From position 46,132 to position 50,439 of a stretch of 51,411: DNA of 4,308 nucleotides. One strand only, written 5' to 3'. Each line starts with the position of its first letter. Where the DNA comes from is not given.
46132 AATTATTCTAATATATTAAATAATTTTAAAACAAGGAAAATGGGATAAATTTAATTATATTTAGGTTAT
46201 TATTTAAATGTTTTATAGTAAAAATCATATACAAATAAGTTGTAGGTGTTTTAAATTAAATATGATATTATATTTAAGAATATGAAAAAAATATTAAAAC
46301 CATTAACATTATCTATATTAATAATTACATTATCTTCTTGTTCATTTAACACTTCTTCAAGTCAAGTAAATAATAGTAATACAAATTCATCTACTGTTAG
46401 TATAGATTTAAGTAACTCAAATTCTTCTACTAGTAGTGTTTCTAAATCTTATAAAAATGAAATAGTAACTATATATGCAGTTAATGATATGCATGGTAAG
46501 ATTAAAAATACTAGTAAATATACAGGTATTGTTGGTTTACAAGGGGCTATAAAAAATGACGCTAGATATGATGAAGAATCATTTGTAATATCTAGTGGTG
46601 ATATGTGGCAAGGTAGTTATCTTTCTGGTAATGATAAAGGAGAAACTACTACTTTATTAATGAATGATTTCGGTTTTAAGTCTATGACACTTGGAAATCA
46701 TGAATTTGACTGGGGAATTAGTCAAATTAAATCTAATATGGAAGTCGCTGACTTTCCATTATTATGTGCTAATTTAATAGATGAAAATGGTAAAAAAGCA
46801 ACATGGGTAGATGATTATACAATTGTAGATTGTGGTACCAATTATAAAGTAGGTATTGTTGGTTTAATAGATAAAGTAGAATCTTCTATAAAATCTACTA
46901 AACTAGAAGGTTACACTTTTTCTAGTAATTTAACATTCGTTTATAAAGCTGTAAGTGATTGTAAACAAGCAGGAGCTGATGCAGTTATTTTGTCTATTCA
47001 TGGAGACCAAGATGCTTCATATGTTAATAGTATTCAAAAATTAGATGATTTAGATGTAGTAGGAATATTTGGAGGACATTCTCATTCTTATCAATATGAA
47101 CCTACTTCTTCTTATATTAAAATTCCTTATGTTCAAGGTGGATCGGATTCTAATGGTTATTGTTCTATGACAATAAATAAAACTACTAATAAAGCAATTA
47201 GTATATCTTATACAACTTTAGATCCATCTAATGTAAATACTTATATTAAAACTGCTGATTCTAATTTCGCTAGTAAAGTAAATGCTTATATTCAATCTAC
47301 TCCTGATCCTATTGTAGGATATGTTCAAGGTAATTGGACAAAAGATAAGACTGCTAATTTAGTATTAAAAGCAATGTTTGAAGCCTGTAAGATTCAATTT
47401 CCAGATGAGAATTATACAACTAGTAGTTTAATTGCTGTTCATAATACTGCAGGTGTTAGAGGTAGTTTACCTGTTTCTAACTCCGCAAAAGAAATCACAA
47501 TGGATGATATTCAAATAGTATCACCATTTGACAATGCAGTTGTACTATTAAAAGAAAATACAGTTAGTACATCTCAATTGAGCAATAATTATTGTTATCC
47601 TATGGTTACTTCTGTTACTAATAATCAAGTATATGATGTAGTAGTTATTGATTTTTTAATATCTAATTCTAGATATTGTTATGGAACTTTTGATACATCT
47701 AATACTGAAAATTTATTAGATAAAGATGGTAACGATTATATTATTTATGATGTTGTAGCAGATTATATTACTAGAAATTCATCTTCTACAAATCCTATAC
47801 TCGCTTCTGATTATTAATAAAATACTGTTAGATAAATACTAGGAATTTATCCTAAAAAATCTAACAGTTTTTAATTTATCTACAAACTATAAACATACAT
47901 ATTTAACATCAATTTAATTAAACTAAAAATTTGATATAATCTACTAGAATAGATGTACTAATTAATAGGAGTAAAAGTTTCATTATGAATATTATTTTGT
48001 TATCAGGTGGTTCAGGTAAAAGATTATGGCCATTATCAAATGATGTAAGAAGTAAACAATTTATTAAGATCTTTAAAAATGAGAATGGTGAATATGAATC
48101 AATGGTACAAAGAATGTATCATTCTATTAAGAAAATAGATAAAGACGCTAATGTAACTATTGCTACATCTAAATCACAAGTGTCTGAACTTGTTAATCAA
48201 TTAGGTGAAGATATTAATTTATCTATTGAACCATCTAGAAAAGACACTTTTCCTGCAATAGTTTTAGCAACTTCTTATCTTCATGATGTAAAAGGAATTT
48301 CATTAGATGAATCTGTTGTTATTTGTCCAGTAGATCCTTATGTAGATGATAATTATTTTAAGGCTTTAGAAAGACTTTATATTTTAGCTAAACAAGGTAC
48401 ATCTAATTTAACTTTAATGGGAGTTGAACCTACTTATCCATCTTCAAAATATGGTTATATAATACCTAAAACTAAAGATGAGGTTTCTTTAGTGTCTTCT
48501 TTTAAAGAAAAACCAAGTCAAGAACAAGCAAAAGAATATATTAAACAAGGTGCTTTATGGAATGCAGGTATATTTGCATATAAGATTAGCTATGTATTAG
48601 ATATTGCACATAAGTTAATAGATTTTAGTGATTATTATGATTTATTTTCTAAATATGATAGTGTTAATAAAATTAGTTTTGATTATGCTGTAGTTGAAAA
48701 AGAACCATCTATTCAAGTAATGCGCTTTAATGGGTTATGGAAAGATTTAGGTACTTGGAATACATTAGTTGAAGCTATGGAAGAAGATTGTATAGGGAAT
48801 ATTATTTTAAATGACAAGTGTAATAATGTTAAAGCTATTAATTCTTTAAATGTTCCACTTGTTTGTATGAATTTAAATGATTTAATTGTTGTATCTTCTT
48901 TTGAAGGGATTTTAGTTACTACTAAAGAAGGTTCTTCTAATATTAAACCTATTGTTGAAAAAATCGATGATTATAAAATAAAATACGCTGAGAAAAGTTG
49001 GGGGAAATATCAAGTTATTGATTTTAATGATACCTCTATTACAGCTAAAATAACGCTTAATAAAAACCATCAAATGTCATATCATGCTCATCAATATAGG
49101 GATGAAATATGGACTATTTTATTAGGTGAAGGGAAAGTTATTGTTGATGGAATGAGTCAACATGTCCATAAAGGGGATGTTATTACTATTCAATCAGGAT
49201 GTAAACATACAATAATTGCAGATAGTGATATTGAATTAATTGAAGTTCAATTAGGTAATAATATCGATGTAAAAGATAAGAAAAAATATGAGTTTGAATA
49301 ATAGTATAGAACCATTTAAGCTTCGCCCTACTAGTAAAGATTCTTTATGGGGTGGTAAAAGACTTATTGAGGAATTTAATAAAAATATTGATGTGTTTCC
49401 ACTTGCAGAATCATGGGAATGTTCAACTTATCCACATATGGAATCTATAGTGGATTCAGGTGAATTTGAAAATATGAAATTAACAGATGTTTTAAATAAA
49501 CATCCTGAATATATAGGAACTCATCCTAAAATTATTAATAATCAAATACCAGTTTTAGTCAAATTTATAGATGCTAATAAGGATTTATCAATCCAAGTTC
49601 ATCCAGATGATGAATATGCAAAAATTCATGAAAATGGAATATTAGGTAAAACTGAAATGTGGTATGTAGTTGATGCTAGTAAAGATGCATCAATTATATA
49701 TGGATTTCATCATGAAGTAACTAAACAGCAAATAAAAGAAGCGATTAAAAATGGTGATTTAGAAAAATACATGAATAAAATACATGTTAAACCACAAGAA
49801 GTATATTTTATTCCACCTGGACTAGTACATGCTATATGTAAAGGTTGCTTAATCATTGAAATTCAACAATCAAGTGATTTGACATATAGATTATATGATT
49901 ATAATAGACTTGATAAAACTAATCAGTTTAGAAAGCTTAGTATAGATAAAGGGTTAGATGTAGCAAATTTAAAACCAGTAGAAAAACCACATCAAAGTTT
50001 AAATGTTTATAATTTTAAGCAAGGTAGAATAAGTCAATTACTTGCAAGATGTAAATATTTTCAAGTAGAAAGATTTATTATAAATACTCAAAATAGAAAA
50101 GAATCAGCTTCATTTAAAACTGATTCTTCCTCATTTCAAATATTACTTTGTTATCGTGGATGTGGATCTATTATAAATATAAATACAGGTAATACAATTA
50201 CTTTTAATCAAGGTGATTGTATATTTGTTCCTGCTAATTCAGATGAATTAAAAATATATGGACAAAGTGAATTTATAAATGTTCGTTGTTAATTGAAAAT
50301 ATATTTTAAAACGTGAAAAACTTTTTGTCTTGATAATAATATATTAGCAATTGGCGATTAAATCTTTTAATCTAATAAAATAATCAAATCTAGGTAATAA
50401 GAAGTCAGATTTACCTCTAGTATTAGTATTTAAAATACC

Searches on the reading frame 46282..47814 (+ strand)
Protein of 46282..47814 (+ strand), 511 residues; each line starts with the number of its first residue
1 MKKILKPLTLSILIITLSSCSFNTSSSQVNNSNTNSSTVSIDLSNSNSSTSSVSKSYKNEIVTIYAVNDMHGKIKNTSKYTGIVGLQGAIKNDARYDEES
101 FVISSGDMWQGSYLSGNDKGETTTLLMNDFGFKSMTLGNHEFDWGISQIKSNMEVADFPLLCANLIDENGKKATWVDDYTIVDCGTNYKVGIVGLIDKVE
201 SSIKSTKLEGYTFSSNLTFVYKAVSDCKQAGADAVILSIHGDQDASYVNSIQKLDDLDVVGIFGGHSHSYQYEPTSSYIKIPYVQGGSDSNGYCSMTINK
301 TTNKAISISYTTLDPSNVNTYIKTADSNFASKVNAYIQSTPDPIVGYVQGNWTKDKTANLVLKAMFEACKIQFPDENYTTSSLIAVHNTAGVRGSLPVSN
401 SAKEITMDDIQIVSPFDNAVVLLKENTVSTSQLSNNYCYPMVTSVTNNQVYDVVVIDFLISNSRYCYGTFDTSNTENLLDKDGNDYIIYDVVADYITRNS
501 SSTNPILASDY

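Call 22: search_protein_families(library=pfam, proteins=[window:46282-47814:+], max_evalue=0.00001)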
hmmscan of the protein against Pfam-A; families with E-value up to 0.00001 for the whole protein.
window:46282-47814:+ (511 aa): 1 family
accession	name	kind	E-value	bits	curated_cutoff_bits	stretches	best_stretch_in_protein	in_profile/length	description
PF00149.33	Metallophos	-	2.5e-08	35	21.5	1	63-270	2-191/191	Calcineurin-like phosphoesterase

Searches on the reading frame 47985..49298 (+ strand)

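Call 22: search_protein_families(library=pfam, proteins=[window:47985-49298:+], max_evalue=0.00001)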
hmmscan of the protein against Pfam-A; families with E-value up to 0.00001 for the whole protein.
window:47985-49298:+ (438 aa): 3 families
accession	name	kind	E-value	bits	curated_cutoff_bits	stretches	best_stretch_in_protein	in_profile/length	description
PF00483.29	NTP_transferase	-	7.1e-29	101.5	21.2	1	4-268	3-242/245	Nucleotidyl transferase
PF01050.24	MannoseP_isomer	-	2.1e-10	41.2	23.6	1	337-432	14-111/116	Mannose-6-phosphate isomerase C-terminal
PF07883.17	Cupin_2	-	2.8e-10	40.2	27.2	1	357-415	4-61/70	Cupin domain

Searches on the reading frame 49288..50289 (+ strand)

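Call 22: search_protein_families(library=pfam, proteins=[window:49288-50289:+], max_evalue=0.00001)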
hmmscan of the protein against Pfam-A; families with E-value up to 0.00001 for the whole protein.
window:49288-50289:+ (334 aa): 2 families
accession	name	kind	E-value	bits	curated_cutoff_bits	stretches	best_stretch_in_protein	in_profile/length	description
PF20511.4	PMI_typeI_cat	-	3.4e-13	50.4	22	1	10-113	2-109/143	Phosphomannose isomerase type I, catalytic domain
PF21621.3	MPI_cupin_dom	-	5.6e-08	33.1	27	1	255-332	3-77/79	Mannose-6-phosphate isomerase, cupin domain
